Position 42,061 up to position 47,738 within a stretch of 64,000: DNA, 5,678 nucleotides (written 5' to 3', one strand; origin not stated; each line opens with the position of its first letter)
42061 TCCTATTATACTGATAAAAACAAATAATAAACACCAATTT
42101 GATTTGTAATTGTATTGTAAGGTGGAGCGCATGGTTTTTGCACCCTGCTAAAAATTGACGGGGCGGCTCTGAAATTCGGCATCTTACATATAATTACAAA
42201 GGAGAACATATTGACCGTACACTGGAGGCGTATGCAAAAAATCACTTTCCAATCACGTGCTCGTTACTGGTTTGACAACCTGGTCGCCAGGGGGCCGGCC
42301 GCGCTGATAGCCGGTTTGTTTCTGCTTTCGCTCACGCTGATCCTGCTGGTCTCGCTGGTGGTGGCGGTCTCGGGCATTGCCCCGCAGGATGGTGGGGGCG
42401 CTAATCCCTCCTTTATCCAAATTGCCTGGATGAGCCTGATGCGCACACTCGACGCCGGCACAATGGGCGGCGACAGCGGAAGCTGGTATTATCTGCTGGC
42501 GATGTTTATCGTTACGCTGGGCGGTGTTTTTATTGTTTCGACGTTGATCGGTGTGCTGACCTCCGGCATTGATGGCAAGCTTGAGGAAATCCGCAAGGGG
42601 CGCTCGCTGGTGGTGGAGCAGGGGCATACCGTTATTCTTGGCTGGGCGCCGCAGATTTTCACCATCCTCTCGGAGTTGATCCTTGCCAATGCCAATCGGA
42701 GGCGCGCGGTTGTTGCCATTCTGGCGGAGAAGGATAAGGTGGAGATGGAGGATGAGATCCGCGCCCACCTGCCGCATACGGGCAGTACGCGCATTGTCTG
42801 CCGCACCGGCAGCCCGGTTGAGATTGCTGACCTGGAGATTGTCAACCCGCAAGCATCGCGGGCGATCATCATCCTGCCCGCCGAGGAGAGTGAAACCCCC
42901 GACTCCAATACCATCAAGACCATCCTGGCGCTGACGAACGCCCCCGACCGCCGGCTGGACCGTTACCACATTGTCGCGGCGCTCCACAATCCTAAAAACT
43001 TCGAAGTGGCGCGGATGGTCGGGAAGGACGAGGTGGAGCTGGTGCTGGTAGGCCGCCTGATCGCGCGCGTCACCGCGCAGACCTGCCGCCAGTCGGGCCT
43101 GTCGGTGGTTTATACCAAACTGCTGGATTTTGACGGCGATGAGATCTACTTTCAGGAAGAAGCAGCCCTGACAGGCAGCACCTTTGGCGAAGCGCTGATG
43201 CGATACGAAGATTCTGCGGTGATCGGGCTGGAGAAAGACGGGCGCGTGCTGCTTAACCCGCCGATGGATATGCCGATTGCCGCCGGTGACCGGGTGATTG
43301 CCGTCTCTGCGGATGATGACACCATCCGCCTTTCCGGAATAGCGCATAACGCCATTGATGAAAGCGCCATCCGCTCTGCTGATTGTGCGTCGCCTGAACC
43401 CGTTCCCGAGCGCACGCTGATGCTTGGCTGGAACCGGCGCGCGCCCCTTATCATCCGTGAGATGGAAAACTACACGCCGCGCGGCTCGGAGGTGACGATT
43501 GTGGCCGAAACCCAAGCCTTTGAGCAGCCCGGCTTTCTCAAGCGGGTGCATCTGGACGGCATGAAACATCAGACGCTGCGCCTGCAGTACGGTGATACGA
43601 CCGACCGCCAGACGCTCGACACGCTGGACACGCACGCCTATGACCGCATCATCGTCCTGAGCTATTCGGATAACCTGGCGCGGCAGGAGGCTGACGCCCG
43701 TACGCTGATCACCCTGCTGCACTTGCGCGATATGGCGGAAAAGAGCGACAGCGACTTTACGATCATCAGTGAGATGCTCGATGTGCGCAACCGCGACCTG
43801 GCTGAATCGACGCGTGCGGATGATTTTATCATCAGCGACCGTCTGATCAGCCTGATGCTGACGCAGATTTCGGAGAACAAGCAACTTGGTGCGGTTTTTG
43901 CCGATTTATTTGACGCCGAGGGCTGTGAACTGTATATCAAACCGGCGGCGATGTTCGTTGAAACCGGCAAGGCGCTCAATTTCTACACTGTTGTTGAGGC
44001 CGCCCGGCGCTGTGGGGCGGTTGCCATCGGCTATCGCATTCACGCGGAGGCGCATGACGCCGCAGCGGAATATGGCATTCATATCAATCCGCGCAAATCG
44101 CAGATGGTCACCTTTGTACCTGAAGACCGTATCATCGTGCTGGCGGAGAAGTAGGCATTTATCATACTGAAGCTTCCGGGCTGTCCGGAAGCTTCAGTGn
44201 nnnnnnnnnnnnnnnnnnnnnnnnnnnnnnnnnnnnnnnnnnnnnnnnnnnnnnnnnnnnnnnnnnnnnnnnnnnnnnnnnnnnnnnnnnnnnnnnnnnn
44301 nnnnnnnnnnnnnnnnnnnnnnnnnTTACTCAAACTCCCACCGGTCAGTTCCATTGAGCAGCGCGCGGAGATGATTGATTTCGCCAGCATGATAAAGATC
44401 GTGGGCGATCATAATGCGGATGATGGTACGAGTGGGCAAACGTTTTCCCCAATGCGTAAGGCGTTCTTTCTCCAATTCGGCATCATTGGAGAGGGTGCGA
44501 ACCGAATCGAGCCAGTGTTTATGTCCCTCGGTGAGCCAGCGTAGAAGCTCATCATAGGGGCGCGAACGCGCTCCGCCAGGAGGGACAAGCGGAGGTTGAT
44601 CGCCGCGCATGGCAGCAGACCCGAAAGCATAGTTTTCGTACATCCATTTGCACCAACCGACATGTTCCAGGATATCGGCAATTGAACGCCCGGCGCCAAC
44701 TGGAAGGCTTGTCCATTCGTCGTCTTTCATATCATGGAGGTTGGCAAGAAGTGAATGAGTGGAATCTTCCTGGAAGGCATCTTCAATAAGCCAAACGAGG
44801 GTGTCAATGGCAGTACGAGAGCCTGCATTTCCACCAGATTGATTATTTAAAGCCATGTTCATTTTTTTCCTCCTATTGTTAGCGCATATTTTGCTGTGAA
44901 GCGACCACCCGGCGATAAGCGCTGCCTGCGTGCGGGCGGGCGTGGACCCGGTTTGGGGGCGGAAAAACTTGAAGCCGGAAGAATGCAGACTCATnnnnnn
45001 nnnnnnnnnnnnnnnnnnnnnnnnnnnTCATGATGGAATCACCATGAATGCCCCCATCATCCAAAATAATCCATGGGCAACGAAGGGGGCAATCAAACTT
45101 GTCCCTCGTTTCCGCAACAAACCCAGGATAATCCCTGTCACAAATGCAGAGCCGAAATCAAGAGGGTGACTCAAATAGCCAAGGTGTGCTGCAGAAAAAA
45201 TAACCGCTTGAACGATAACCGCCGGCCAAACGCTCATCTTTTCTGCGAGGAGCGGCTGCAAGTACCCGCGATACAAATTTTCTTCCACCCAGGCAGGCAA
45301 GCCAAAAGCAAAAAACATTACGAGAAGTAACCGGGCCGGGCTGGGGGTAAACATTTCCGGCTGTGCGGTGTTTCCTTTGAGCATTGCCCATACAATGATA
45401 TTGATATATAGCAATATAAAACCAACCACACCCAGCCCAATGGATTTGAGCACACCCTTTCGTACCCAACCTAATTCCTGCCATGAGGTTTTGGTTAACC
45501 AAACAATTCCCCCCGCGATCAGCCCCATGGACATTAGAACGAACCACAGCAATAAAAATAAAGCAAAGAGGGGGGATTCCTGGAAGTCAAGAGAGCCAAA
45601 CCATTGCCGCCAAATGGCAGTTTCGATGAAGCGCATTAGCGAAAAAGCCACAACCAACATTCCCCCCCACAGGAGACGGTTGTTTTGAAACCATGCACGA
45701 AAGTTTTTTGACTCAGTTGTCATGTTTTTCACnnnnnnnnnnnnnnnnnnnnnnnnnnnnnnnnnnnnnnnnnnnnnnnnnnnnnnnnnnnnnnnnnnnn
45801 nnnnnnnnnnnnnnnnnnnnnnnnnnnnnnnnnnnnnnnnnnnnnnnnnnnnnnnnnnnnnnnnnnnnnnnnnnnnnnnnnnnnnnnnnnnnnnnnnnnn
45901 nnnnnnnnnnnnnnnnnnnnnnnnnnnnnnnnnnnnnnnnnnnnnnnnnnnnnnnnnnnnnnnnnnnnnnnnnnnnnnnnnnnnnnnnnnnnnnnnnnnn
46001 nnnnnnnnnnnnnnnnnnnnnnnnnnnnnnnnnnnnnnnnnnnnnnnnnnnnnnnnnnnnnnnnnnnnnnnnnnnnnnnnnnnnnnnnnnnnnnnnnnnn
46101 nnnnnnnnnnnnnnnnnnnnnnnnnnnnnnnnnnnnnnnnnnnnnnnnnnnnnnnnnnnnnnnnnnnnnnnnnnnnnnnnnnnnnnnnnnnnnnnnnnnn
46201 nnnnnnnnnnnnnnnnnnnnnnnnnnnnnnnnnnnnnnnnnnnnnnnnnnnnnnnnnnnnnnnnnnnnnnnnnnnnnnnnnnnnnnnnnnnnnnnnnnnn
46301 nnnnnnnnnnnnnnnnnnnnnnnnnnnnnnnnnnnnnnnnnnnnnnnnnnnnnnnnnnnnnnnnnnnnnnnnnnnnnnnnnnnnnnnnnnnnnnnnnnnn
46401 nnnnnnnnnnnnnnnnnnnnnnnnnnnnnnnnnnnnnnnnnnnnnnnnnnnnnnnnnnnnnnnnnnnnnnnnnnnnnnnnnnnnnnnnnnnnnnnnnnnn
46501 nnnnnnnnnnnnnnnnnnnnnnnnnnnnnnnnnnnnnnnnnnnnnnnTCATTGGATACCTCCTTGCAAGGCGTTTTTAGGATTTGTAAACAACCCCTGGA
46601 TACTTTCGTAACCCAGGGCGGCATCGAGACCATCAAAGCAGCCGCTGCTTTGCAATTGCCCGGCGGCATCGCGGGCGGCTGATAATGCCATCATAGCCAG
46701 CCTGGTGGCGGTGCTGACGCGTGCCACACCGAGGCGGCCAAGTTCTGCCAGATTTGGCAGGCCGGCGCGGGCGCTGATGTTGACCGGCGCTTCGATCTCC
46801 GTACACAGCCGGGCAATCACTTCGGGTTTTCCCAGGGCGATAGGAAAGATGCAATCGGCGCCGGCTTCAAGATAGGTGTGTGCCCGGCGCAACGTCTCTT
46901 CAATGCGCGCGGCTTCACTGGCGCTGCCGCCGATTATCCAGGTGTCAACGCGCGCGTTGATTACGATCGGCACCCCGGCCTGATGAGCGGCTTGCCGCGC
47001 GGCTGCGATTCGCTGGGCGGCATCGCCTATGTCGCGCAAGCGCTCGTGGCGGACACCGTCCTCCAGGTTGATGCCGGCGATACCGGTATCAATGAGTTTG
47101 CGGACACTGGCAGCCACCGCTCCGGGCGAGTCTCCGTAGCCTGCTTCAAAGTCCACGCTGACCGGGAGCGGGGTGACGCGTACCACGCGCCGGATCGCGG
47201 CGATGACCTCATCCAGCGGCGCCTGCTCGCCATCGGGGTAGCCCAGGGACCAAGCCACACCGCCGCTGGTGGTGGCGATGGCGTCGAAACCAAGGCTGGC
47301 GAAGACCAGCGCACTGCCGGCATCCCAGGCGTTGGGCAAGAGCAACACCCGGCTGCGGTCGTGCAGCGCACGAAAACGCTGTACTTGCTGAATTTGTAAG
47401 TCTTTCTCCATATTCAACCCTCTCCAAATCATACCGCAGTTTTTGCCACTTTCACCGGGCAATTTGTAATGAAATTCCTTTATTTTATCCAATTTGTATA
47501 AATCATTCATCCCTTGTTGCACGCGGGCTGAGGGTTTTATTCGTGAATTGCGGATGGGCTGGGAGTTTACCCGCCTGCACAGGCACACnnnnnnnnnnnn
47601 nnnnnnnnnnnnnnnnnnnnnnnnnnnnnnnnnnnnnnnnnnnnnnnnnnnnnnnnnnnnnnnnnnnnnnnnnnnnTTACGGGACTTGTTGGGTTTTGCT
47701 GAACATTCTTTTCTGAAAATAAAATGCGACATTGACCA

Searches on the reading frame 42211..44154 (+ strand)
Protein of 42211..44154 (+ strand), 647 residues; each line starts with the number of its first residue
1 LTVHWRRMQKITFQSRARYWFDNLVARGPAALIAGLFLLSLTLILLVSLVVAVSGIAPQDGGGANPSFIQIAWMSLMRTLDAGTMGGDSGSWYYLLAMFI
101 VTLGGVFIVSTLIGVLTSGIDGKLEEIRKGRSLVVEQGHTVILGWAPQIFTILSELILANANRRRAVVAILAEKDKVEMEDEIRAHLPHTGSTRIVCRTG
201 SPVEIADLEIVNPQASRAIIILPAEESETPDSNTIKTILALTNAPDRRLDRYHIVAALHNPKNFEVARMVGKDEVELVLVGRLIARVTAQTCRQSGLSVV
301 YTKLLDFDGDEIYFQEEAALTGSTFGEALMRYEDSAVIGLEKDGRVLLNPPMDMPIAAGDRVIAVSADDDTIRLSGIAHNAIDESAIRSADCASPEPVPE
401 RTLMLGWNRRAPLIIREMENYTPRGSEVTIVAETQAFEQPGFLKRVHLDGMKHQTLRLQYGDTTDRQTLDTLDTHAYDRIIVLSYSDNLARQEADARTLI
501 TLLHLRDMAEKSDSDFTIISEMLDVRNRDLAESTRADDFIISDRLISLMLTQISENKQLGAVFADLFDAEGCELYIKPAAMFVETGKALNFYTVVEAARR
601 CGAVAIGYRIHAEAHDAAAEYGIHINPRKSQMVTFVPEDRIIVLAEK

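Call 12: search_protein_families(library=pfam, proteins=[window:42211-44154:+], max_evalue=0.01)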
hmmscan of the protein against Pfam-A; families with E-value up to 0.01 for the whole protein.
window:42211-44154:+ (647 aa): 4 families
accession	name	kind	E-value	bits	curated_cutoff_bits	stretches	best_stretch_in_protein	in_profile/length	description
PF06241.17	Castor_Poll_mid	-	5.1e-30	104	26.7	1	283-375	3-97/104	Castor and Pollux, part of voltage-gated ion channel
PF22614.2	Slo-like_RCK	-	1.2e-07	31.9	24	1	137-242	3-106/119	Calcium-activated potassium channel slowpoke-like RCK domain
PF02254.24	TrkA_N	-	0.0013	19.5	23.8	0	451-540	37-114/116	TrkA-N domain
PF02080.26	TrkA_C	-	0.0043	17.4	27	0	314-371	6-63/71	TrkA-C domain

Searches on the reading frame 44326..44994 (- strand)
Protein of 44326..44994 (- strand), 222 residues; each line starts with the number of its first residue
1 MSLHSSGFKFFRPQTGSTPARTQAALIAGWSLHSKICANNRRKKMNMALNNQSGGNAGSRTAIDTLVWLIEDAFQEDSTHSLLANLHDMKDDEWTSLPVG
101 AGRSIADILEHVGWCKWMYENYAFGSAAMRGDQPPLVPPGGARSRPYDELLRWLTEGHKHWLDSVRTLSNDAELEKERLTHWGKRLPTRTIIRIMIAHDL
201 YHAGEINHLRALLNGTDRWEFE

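Call 12: search_protein_families(library=pfam, proteins=[window:44326-44994:-], max_evalue=0.01)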
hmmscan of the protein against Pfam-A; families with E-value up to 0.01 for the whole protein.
window:44326-44994:- (222 aa): 3 families
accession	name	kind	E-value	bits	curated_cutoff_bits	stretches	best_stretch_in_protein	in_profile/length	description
PF12867.12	DinB_2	-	3.2e-12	47.5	24.8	1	79-206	6-128/128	DinB superfamily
PF04978.18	MST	-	9.3e-07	29.8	27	1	77-215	8-149/149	Mycothiol-S-transferase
PF05163.17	DinB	-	0.00048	20.5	23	1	90-209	27-141/165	DinB family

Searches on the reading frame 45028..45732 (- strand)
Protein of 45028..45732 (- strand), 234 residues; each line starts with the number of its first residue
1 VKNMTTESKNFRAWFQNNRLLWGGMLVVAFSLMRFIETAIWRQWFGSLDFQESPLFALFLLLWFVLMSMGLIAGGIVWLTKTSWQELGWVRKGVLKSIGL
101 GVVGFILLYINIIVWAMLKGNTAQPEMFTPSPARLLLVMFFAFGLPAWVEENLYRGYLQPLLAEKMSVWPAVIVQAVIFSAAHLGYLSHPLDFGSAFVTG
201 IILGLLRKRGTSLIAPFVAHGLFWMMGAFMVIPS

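Call 12: search_protein_families(library=pfam, proteins=[window:45028-45732:-], max_evalue=0.01)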
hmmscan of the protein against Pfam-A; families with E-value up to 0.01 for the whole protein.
window:45028-45732:- (234 aa): 1 family
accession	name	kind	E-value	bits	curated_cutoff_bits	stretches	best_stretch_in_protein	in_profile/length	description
PF02517.21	Rce1-like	-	2.5e-17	63.4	22.4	1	134-223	3-90/93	Type II CAAX prenyl endopeptidase Rce1-like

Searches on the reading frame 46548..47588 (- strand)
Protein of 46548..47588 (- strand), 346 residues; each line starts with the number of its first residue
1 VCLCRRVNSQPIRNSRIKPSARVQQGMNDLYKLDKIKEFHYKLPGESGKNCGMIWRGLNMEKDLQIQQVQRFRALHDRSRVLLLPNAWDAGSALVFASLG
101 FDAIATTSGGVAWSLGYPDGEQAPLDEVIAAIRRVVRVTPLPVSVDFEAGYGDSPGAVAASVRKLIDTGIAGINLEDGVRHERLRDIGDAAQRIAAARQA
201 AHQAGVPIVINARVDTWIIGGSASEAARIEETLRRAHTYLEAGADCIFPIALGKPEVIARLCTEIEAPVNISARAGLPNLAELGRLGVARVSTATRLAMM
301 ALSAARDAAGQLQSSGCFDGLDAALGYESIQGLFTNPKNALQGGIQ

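Call 12: search_protein_families(library=pfam, proteins=[window:46548-47588:-], max_evalue=0.01)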
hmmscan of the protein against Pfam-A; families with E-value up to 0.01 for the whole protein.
window:46548-47588:- (346 aa): 2 families
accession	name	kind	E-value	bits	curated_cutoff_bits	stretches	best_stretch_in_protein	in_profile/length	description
PF13714.12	PEP_mutase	-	1.9e-82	276.9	31.5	1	72-311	1-238/240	Phosphoenolpyruvate phosphomutase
PF02548.21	Pantoate_transf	-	0.0039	17.1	28.7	1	69-188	4-127/259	Ketopantoate hydroxymethyltransferase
